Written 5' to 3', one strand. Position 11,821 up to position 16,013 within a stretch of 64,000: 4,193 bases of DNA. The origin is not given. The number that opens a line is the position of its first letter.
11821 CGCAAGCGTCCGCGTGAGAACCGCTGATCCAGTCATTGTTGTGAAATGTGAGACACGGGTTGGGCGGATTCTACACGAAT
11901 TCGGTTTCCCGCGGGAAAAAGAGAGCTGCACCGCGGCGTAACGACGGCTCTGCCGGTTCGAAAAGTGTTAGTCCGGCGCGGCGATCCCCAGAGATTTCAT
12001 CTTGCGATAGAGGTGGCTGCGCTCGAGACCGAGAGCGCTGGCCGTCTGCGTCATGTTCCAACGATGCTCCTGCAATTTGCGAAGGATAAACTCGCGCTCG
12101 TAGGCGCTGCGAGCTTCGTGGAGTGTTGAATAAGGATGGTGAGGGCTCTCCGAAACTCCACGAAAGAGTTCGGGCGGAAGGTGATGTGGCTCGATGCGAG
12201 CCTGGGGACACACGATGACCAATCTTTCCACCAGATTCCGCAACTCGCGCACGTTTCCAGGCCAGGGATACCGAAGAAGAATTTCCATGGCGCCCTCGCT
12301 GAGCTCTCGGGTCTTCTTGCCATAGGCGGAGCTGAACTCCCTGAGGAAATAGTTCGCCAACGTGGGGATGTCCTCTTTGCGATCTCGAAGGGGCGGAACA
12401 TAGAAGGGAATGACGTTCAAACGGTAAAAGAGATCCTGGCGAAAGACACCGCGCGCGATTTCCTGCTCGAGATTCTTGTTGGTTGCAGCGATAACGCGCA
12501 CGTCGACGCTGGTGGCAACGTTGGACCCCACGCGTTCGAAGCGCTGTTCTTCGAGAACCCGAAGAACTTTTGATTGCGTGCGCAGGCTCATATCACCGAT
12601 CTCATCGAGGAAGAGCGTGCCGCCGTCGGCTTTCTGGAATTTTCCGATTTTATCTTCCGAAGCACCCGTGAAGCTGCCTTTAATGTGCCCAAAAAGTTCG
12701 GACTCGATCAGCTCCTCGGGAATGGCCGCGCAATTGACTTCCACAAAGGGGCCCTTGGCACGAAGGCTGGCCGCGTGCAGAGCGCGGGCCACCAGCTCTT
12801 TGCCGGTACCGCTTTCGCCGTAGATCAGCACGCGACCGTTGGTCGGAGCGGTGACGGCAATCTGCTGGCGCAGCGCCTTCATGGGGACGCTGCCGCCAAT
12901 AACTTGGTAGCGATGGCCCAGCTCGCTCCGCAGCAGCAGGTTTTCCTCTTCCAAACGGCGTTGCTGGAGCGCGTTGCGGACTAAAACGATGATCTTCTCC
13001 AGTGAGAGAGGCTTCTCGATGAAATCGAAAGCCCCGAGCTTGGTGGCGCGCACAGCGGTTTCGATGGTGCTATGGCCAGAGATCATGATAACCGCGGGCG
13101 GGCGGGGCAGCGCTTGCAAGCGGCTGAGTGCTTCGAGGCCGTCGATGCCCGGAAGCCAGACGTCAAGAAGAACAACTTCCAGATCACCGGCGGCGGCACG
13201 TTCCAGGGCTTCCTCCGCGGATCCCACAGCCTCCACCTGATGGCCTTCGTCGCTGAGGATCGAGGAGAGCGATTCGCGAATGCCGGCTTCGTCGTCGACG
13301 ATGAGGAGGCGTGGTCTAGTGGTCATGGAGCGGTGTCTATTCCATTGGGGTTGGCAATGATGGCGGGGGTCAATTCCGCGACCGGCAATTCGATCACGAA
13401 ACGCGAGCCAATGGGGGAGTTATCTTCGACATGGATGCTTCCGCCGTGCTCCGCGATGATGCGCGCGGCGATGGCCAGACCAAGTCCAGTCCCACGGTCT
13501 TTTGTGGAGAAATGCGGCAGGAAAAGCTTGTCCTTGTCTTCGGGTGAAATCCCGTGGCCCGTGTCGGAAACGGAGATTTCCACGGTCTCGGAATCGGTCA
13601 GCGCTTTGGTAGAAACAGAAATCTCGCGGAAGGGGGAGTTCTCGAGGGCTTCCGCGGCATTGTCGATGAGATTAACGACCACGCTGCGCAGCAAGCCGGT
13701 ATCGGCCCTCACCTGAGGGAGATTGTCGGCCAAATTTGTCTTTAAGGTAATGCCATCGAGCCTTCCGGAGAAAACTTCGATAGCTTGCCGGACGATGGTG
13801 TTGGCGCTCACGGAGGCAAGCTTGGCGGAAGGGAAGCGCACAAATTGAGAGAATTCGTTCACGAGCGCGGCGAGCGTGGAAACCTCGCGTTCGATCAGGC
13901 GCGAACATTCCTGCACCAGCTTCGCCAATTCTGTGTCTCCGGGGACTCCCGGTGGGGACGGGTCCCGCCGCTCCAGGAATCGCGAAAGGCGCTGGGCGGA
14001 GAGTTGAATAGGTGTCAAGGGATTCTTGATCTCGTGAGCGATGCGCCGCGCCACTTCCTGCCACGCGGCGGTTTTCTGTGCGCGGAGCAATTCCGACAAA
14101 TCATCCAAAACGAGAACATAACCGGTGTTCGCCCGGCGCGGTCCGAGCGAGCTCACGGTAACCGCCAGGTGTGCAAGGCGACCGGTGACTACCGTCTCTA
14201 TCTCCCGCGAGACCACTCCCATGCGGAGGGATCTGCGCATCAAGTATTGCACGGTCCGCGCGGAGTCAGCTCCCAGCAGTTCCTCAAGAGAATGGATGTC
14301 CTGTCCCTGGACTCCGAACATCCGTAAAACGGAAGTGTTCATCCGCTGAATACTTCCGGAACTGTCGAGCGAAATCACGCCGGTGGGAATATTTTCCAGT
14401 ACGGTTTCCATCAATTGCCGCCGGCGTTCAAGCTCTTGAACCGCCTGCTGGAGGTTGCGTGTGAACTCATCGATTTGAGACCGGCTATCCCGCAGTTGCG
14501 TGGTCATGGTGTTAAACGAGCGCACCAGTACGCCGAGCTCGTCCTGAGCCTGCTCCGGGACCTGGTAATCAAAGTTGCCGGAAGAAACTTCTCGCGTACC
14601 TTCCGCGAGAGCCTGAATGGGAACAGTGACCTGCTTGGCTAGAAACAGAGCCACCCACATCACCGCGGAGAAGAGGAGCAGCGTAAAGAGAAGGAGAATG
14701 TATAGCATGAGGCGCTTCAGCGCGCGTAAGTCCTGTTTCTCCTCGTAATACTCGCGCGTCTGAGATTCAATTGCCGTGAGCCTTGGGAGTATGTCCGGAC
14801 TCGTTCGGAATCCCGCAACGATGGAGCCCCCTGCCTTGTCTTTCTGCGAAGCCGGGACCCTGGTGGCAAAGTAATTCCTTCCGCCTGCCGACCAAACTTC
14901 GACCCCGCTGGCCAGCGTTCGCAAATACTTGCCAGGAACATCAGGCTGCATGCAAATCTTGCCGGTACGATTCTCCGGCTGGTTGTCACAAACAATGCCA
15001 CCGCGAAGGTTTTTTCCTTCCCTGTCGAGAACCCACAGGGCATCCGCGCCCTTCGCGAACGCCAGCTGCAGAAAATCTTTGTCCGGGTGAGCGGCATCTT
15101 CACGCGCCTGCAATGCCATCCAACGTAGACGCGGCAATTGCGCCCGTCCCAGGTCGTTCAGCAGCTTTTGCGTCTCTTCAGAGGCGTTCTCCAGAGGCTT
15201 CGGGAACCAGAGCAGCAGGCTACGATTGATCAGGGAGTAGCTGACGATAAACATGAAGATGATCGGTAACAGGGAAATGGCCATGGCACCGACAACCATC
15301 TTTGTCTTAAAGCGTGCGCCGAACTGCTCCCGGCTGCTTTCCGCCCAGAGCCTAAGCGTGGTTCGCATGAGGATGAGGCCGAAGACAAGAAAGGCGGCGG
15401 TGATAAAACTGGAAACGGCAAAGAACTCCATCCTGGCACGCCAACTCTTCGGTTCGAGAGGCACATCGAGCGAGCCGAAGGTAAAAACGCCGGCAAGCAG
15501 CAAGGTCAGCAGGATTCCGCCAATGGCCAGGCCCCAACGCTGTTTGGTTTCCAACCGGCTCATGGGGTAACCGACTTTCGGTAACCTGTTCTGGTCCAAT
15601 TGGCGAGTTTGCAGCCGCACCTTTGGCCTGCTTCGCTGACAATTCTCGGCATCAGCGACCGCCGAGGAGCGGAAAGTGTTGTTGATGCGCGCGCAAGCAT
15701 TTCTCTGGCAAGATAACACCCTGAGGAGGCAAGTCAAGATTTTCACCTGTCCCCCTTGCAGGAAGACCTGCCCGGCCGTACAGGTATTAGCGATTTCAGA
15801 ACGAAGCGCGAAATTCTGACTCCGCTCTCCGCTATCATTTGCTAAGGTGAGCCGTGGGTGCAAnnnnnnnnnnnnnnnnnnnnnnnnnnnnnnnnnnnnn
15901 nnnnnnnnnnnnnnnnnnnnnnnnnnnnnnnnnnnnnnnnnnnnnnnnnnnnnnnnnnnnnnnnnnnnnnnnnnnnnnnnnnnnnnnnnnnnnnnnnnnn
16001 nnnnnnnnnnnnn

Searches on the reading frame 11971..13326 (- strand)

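Call 52: search_protein_families(library=pfam, proteins=[window:11971-13326:-], max_evalue=0.00001)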
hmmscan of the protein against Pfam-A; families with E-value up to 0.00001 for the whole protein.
window:11971-13326:- (452 aa): 7 families
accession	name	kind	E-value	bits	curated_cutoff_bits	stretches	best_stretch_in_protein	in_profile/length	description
PF00158.32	Sigma54_activat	-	5.1e-71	238.2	20.2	1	143-307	2-166/168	Sigma-54 interaction domain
PF25601.1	AAA_lid_14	-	3.6e-29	100.8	27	1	314-394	1-81/87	AAA+ ATPase lid domain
PF00072.30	Response_reg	-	3.3e-28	98.5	30.2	1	8-116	2-110/111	Response regulator receiver domain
PF14532.12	Sigma54_activ_2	-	2.4e-21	76.9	25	1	143-313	1-138/138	Sigma-54 interaction domain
PF02954.25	HTH_8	-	3.9e-09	36.5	22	1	410-444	6-40/42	Bacterial regulatory protein, Fis family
PF07728.20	AAA_5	-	4.6e-08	33.6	22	1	166-285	2-124/139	AAA domain (dynein-related subfamily)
PF00004.35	AAA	-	9.7e-08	33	21.2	1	166-292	1-116/131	ATPase family associated with various cellular activities (AAA)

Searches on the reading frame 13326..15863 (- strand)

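Call 52: search_protein_families(library=pfam, proteins=[window:13326-15863:-], max_evalue=0.00001)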
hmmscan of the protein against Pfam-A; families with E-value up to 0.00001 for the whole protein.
window:13326-15863:- (846 aa): 6 families
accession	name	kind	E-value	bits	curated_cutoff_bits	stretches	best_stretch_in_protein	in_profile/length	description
PF02518.31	HATPase_c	-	3.2e-23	82.7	26.4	1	721-829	2-110/111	Histidine kinase-, DNA gyrase B-, and HSP90-like ATPase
PF00672.30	HAMP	-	1.4e-15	57.8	25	1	407-459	1-53/53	HAMP domain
PF00512.31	HisKA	-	8.6e-09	35.8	26.9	1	602-676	3-62/66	His Kinase A (phospho-acceptor) domain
PF13188.13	PAS_8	-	2.5e-06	27.6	21.8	0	485-531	3-51/65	PAS domain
PF00989.32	PAS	-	8.2e-06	26.2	22.6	0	484-588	2-112/113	PAS fold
PF08448.16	PAS_4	-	9.4e-06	26.3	23.1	0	489-591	1-107/110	PAS fold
